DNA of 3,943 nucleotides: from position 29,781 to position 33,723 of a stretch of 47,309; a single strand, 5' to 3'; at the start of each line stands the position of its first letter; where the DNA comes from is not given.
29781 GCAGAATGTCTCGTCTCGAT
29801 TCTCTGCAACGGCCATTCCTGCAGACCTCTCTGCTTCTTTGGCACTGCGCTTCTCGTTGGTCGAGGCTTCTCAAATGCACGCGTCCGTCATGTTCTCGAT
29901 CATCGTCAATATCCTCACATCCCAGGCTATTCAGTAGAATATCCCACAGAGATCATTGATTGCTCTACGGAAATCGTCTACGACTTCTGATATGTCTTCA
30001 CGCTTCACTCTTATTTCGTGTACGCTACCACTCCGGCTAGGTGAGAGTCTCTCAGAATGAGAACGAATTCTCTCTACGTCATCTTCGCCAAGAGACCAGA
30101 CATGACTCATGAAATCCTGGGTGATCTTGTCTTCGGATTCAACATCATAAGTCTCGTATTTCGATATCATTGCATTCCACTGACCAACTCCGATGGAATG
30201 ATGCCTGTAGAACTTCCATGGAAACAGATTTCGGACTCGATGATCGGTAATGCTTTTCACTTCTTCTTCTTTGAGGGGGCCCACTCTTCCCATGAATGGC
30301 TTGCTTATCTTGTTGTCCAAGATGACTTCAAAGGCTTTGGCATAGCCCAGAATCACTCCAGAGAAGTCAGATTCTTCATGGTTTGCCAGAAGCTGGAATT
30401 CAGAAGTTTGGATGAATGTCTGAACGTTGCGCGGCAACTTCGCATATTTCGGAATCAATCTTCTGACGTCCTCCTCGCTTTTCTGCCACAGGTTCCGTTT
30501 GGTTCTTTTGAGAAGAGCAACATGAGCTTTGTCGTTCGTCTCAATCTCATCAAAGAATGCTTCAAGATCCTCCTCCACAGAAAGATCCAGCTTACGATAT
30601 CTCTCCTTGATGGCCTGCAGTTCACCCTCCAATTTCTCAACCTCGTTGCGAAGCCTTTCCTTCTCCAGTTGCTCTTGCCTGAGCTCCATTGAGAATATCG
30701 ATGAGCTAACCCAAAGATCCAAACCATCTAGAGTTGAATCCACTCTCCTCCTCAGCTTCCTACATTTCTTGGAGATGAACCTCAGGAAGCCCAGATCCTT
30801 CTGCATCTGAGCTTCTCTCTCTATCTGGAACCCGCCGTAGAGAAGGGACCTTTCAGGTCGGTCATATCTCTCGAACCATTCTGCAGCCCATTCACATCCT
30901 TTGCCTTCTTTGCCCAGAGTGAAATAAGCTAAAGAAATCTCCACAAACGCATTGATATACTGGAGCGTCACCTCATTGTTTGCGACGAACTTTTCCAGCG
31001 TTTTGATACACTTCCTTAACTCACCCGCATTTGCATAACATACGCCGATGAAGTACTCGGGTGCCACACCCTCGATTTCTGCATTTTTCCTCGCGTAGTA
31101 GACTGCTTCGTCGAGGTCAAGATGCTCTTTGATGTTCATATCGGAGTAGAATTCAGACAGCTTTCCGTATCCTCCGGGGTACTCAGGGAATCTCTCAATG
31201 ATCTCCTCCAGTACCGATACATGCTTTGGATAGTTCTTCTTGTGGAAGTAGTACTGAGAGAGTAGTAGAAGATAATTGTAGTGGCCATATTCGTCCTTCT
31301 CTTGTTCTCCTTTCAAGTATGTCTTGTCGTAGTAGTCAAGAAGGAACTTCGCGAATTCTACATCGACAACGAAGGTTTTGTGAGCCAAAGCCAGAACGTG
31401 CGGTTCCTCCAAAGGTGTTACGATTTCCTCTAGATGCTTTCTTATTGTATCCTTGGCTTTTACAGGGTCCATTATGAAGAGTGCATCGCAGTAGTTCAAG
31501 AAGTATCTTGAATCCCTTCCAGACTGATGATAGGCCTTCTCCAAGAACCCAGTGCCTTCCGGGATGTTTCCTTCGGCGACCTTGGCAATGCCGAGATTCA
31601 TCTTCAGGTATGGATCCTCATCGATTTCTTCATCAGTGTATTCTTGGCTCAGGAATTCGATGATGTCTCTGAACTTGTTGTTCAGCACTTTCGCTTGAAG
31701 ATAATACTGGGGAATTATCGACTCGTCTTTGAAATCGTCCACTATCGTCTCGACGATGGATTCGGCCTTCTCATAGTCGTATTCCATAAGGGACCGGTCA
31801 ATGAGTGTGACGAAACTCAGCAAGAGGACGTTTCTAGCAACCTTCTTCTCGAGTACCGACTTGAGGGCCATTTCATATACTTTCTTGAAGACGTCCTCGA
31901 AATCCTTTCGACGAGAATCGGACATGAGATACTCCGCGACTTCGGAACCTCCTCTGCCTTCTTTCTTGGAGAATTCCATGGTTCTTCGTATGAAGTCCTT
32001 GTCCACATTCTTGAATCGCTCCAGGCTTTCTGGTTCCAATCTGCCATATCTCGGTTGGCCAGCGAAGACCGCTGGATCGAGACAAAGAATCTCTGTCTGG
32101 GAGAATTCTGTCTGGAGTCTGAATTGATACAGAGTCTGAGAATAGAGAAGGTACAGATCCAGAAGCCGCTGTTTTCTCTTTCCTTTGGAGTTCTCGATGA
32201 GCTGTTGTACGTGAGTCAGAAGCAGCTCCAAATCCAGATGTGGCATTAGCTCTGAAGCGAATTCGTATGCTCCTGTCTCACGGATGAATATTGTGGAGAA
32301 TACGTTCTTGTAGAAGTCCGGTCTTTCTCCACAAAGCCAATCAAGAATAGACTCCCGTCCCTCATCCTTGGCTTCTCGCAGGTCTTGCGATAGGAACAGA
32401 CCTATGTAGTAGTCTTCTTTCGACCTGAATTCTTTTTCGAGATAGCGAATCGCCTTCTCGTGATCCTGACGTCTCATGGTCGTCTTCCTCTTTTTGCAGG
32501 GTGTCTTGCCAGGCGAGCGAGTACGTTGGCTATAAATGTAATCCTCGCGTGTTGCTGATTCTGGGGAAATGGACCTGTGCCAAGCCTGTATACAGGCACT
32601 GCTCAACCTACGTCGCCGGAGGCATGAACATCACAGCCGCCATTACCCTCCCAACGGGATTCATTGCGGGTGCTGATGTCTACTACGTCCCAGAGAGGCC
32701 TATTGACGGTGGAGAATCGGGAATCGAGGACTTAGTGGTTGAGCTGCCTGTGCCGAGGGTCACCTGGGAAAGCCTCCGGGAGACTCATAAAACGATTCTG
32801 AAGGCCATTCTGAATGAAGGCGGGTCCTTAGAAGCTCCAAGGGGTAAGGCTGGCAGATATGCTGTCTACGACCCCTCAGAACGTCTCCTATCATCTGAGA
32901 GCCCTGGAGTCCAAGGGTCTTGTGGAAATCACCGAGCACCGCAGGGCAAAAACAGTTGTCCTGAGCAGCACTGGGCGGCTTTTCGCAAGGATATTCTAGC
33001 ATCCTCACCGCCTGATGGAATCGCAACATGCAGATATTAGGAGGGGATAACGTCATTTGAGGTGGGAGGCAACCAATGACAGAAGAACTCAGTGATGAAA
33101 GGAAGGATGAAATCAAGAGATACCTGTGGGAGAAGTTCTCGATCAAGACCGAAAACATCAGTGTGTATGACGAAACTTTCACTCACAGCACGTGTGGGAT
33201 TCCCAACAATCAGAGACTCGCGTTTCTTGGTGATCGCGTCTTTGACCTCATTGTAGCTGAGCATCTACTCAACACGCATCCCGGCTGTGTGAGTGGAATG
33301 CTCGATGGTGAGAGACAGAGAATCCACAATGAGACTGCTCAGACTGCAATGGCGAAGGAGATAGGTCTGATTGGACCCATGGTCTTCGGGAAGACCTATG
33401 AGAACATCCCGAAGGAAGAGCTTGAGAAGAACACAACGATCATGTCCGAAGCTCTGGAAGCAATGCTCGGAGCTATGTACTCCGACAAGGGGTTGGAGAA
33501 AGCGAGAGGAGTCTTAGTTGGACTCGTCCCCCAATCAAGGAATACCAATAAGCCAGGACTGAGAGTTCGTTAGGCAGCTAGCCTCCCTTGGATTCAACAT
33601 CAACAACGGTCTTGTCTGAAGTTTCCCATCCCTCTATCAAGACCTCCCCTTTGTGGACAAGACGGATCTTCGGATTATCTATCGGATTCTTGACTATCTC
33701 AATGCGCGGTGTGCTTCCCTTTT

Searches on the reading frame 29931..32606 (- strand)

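Call 5: search_protein_families(library=pfam, proteins=[window:29931-32606:-], max_evalue=0.01)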
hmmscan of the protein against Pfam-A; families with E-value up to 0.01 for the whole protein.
window:29931-32606:- (891 aa): 3 families
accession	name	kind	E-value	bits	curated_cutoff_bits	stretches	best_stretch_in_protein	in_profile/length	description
PF13428.12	TPR_14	-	0.00062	20.7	23.5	0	446-483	4-41/44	Tetratricopeptide repeat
PF13174.12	TPR_6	-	0.0018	19.2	26.3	0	520-543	6-29/33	Tetratricopeptide repeat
PF15187.11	Augurin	-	0.01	16.5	27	0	690-724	26-60/114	Oesophageal cancer-related gene 4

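Call 6: search_protein_families(library=padloc, proteins=[window:29931-32606:-], max_evalue=0.01)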
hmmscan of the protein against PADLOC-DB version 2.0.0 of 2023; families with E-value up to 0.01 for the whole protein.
window:29931-32606:- (891 aa): 0 families

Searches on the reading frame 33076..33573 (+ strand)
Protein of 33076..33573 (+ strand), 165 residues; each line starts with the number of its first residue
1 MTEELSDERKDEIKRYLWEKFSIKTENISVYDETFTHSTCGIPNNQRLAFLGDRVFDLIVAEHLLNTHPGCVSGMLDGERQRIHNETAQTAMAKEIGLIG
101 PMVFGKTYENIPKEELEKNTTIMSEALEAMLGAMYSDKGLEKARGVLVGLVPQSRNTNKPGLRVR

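Call 5: search_protein_families(library=pfam, proteins=[window:33076-33573:+], max_evalue=0.01)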
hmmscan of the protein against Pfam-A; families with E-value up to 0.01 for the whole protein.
window:33076-33573:+ (165 aa): 2 families
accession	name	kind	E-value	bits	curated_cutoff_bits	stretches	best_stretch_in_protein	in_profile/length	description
PF14622.11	Ribonucleas_3_3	-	2e-17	64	35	1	37-146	16-119/128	Ribonuclease-III-like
PF00636.31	Ribonuclease_3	-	5.6e-15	56.4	27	1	46-139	1-102/102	Ribonuclease III domain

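Call 6: search_protein_families(library=padloc, proteins=[window:33076-33573:+], max_evalue=0.01)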
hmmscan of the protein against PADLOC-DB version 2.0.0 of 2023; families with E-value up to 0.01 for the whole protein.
window:33076-33573:+ (165 aa): 0 families

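Call 65: search_protein_families(library=ncbifam, proteins=[window:33076-33573:+], max_evalue=0.001)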
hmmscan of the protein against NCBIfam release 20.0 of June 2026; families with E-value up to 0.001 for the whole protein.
window:33076-33573:+ (165 aa): 1 family
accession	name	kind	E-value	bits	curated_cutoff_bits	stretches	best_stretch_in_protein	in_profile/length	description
TIGR02191.1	RNaseIII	equivalog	1.1e-22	80.7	166.25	1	19-151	3-137/219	ribonuclease III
